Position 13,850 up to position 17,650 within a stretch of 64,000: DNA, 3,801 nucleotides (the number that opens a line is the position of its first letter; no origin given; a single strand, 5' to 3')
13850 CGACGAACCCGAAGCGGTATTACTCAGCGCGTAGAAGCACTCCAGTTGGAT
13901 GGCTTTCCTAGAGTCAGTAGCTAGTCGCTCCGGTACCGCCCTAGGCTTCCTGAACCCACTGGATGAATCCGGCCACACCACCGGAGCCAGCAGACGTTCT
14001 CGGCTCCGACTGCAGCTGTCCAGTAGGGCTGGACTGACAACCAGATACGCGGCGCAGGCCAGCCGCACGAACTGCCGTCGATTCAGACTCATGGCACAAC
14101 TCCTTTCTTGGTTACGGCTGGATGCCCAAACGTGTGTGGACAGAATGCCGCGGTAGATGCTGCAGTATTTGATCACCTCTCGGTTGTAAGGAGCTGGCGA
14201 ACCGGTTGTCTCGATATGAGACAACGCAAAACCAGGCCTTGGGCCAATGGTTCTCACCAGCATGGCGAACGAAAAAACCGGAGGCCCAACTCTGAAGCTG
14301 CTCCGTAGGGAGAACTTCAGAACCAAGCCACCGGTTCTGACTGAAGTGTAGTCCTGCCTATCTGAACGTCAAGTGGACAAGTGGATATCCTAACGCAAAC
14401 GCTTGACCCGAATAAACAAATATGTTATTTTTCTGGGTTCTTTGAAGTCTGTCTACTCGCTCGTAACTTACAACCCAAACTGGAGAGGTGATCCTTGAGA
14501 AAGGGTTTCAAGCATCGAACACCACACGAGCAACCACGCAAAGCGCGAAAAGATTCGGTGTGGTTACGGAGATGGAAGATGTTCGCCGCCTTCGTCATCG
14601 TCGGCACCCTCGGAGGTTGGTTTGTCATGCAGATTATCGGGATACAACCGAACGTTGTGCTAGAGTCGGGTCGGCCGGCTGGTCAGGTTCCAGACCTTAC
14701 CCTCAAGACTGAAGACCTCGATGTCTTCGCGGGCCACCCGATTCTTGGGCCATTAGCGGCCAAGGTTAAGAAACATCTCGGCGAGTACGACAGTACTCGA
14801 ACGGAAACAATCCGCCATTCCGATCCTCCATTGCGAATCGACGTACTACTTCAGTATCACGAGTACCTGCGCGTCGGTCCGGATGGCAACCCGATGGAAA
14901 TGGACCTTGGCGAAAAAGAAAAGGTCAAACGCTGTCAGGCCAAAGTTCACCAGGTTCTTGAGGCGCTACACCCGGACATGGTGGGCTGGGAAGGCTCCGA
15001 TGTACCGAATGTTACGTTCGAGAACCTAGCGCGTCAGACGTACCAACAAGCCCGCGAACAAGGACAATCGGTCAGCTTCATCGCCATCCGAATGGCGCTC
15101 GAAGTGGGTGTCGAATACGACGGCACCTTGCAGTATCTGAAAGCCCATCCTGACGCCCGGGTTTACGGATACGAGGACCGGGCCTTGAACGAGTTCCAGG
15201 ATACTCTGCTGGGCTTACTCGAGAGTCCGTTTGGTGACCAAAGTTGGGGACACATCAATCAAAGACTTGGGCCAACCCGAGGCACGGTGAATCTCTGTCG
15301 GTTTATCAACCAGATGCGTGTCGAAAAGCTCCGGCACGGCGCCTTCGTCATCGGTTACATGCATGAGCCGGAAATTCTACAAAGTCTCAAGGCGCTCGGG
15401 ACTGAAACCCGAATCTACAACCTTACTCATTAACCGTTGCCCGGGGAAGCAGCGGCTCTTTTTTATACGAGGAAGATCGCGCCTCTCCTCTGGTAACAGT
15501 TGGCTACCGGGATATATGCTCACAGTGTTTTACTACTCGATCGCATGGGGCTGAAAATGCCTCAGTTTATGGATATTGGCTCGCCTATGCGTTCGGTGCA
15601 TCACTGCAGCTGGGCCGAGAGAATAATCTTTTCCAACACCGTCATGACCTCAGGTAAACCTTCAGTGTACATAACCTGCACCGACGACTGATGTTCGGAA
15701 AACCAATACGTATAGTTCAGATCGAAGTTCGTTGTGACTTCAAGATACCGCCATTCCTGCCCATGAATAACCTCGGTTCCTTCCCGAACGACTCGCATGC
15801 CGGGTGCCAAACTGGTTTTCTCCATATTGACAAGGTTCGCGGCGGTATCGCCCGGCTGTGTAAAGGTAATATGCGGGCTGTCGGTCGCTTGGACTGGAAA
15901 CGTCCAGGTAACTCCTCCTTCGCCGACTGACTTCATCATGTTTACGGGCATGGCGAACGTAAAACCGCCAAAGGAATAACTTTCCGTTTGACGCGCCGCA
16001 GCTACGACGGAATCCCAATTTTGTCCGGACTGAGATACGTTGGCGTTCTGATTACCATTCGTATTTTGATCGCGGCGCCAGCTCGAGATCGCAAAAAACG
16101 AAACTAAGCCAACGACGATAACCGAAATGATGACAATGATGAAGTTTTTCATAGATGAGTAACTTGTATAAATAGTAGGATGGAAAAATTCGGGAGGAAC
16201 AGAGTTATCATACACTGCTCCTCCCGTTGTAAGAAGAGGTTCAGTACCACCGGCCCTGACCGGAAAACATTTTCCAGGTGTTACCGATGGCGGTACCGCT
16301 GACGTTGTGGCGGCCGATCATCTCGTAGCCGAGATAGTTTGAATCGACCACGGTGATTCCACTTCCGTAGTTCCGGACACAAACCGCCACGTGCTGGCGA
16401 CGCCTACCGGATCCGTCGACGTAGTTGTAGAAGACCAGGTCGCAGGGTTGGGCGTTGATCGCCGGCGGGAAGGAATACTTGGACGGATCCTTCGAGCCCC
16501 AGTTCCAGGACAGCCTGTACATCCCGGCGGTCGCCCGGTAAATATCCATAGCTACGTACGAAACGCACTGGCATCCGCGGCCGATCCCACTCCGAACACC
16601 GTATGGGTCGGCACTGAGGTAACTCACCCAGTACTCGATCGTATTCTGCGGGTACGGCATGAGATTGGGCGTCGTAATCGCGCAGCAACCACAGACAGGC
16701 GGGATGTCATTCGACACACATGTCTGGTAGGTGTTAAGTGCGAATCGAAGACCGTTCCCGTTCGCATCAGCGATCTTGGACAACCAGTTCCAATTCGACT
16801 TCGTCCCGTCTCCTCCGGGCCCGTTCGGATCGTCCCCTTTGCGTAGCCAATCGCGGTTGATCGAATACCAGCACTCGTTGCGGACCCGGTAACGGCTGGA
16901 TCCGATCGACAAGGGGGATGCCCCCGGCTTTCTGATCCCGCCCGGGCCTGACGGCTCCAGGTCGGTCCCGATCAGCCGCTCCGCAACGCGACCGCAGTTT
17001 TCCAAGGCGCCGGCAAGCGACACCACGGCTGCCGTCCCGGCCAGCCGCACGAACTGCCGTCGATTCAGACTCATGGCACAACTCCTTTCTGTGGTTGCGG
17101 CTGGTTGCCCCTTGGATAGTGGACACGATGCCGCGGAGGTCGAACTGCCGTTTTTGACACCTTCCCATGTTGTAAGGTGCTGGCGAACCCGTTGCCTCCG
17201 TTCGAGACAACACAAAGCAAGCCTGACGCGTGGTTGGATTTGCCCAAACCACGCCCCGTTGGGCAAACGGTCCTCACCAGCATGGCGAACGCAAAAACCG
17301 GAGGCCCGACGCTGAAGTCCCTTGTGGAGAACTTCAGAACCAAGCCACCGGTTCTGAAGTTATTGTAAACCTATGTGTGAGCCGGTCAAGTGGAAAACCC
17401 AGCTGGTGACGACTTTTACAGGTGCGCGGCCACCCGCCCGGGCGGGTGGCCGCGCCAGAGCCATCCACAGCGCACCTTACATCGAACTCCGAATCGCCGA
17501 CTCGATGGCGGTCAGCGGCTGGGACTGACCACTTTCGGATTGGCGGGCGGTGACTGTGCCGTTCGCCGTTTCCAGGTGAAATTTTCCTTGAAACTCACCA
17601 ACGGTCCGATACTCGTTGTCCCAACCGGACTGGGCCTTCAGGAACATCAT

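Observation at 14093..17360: Two Tat-secreted CHAP amidase paralogs share a duplicated ~250-nt structured leader with a terminal inverted repeat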

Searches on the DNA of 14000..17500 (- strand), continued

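Call 112: search_rna_families(sources=[L001, L003, L004, L005, L008, L129, L140, L148, L015, L133], threshold=gathering)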
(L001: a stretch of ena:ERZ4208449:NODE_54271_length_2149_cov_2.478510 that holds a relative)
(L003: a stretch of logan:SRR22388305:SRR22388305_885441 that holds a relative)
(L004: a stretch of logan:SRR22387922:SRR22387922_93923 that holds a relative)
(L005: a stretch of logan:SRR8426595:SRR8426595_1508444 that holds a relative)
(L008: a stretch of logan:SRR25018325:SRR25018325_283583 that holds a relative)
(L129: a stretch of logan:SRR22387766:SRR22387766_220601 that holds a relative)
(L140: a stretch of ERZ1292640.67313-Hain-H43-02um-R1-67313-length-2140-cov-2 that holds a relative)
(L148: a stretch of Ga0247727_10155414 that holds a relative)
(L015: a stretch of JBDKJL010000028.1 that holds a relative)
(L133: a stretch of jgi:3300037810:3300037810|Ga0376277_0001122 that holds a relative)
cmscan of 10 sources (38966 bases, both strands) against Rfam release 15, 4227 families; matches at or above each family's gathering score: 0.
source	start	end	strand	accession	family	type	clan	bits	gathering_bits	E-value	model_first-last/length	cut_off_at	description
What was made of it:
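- On ydaO-yuaA c-di-AMP riboswitch (Rfam RF00379): None in ten orthologous loci (call 112).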

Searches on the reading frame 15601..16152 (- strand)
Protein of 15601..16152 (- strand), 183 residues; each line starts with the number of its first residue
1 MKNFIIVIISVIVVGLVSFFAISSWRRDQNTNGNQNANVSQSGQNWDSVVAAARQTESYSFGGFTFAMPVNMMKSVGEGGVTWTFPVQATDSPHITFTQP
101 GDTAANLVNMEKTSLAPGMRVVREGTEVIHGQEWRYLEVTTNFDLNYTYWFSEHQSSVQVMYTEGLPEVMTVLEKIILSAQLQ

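Call 6: search_protein_families(library=pfam, proteins=[window:15601-16152:-], max_evalue=0.01)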
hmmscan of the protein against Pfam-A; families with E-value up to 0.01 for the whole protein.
window:15601-16152:- (183 aa): 0 families

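Call 87: search_protein_families(library=ncbifam, proteins=[window:15601-16152:-], max_evalue=0.01)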
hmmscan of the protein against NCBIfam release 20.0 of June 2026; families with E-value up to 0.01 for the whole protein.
window:15601-16152:- (183 aa): 0 families
